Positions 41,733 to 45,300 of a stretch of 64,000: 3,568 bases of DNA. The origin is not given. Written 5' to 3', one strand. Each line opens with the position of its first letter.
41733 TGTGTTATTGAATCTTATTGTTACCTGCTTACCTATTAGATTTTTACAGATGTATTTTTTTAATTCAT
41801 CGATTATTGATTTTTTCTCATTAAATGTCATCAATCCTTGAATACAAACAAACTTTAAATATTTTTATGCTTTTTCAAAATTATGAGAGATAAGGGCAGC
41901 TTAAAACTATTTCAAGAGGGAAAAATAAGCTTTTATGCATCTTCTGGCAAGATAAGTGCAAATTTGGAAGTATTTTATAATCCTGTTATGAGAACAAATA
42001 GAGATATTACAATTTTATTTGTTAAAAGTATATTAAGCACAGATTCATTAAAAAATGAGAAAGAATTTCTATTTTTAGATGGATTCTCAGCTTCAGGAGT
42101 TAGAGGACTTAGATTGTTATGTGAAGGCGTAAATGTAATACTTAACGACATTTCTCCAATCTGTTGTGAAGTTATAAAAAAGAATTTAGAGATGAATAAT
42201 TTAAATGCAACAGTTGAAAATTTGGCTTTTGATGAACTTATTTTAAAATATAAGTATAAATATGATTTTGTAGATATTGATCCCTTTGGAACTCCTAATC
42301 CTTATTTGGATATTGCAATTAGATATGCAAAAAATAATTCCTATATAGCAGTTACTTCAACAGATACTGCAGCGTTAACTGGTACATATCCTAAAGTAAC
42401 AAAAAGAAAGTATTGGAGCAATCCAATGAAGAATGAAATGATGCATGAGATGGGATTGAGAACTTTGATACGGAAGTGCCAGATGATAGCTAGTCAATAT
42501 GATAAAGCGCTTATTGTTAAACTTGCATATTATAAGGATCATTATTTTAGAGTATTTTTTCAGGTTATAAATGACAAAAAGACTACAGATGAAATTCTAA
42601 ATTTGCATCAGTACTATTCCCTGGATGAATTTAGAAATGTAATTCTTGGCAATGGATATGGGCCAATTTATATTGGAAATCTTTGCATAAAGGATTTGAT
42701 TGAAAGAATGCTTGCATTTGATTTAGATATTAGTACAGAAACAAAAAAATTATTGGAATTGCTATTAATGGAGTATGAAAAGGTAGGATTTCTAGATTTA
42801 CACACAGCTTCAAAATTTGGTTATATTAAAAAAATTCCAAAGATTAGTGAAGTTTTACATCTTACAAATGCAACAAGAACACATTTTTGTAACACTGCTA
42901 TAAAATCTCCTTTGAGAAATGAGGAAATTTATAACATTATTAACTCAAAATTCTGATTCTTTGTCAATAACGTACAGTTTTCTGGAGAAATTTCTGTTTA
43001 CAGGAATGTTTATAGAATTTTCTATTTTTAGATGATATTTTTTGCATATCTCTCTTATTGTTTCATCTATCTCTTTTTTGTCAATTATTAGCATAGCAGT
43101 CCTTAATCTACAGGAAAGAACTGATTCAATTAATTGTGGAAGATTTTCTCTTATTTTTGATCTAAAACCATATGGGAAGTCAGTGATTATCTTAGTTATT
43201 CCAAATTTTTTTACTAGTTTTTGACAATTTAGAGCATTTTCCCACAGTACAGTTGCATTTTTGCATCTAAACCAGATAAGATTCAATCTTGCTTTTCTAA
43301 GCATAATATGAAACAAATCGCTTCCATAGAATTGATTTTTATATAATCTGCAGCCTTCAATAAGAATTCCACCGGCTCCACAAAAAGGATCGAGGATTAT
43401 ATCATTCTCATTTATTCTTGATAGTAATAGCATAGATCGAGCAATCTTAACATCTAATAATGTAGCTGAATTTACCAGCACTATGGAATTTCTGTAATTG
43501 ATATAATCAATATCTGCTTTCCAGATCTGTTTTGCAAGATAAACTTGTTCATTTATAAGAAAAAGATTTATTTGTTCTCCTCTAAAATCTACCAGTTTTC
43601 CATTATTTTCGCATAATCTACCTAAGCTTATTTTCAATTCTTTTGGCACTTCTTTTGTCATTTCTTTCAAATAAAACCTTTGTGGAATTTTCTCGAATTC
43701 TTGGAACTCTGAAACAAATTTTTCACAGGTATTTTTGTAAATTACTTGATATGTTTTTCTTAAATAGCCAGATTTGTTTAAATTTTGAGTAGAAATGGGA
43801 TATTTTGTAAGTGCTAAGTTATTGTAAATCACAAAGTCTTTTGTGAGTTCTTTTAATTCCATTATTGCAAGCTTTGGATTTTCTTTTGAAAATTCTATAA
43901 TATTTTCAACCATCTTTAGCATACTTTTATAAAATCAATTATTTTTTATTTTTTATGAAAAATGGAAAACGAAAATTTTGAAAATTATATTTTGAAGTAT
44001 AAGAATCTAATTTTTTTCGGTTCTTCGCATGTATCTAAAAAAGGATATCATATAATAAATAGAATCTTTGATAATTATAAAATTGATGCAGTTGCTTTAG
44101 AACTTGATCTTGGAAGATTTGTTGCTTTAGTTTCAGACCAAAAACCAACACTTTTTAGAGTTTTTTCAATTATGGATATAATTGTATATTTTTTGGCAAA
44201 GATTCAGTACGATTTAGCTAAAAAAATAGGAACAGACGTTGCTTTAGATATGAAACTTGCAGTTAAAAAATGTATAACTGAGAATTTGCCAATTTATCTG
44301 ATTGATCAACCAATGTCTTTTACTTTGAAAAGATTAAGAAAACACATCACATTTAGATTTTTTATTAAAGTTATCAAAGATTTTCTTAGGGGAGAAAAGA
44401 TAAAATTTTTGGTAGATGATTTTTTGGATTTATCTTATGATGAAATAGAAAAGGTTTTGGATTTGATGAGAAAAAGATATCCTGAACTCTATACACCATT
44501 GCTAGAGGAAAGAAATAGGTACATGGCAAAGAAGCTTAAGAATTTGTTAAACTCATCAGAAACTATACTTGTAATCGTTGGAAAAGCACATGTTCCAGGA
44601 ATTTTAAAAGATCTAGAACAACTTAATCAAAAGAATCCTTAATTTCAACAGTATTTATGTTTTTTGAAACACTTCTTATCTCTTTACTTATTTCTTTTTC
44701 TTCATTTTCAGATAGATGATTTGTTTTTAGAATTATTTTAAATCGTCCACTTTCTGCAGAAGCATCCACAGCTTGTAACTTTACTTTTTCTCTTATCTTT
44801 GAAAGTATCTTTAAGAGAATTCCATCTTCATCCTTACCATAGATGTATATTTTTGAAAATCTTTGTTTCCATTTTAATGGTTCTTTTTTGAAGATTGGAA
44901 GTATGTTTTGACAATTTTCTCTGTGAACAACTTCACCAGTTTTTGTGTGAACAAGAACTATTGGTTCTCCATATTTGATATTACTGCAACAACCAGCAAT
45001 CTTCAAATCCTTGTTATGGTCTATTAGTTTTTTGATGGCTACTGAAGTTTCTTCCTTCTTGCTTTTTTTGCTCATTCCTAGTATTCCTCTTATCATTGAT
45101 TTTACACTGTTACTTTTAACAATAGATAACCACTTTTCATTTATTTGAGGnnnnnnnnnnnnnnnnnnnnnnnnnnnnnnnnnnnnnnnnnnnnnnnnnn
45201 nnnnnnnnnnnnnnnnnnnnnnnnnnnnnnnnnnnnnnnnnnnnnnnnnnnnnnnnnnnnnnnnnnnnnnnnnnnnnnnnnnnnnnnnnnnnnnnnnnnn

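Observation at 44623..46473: A long RelA/SpoT homologue in an archaeon, with an intact synthetase but an HD to HH substitution in the hydrolase motif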

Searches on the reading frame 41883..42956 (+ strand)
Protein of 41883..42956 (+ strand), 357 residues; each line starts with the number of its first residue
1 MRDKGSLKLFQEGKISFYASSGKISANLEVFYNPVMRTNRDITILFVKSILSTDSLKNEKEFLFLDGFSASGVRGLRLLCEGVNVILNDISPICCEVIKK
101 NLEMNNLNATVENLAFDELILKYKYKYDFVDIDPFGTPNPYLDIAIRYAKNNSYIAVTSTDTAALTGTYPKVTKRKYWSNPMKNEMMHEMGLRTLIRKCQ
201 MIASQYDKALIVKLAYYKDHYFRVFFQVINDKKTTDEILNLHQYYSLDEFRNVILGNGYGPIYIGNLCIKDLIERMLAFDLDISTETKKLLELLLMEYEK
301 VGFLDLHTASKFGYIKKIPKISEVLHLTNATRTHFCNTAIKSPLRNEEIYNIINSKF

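Call 47: search_protein_families(library=pfam, proteins=[window:41883-42956:+], max_evalue=0.001)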
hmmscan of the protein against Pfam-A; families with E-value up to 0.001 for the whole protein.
window:41883-42956:+ (357 aa): 1 family
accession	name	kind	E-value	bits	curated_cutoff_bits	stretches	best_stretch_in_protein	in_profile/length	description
PF02005.22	TRM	-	2.2e-75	254.6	27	1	23-353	13-375/376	N2,N2-dimethylguanosine tRNA methyltransferase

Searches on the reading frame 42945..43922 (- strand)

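Call 3: search_protein_families(library=pfam, proteins=[window:42945-43922:-], max_evalue=0.01)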
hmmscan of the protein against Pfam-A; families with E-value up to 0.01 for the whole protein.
window:42945-43922:- (325 aa): 3 families
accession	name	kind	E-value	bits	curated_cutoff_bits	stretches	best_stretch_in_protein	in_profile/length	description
PF01170.24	UPF0020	-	7.6e-18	65.4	22.3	1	154-270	10-150/197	RMKL-like, methyltransferase domain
PF01555.25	N6_N4_Mtase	-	4.8e-05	23.8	26.7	1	18-200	61-208/221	DNA methylase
PF02384.22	N6_Mtase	-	0.00098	19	20.4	1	168-254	42-138/311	N-6 DNA Methylase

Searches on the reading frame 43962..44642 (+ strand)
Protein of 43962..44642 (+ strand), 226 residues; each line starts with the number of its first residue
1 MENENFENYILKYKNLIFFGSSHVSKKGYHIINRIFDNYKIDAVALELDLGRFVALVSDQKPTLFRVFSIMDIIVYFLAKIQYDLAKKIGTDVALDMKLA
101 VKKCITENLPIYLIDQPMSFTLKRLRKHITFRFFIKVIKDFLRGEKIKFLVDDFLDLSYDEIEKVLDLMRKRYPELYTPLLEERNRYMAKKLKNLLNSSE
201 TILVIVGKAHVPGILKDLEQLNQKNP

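Call 3: search_protein_families(library=pfam, proteins=[window:43962-44642:+], max_evalue=0.01)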
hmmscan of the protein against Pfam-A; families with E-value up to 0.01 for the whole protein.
window:43962-44642:+ (226 aa): 2 families
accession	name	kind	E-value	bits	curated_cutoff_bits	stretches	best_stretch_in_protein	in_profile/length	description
PF01963.22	TraB_PrgY_gumN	-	2.1e-17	64.3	26.8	1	16-224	12-257/263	TraB/PrgY/gumN family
PF12213.14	Dpoe2NT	-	0.00026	21.7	24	1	123-169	3-47/73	DNA polymerases epsilon N terminal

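Call 4: search_protein_families(library=ncbifam, proteins=[window:43962-44642:+], max_evalue=0.01)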
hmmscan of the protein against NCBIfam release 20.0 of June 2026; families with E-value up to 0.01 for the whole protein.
window:43962-44642:+ (226 aa): 1 family
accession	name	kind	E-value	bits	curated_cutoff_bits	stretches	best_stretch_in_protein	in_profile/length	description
TIGR00261.1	traB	subfamily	1.7e-34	119.4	178.35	1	13-225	3-221/380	TraB family protein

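Call 62: find_related_loci(query=window:43962-44642:+, collection=metagenome_contigs, flank=5000)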
Query window:43962-44642:+ (226 aa) in metagenome_contigs; peptide patterns used: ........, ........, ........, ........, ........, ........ (x = any residue, [..] = any of these).
329 stretches matched a pattern; 1 encode a relative of the query (tblastn E <= 1e-3); 1 distinct loci.
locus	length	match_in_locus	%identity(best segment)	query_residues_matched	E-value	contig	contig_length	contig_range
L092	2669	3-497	33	58-210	4e-18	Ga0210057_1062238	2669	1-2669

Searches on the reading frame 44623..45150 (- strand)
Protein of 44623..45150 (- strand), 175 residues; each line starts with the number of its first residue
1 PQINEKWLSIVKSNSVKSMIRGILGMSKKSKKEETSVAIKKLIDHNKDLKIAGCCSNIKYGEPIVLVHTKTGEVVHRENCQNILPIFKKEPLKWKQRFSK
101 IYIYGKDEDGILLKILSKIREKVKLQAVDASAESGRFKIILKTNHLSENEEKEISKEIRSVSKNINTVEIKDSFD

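Call 54: search_protein_families(library=pfam, proteins=[window:44623-45150:-], max_evalue=0.1)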
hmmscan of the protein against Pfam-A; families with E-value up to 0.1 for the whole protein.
window:44623-45150:- (175 aa): 0 families
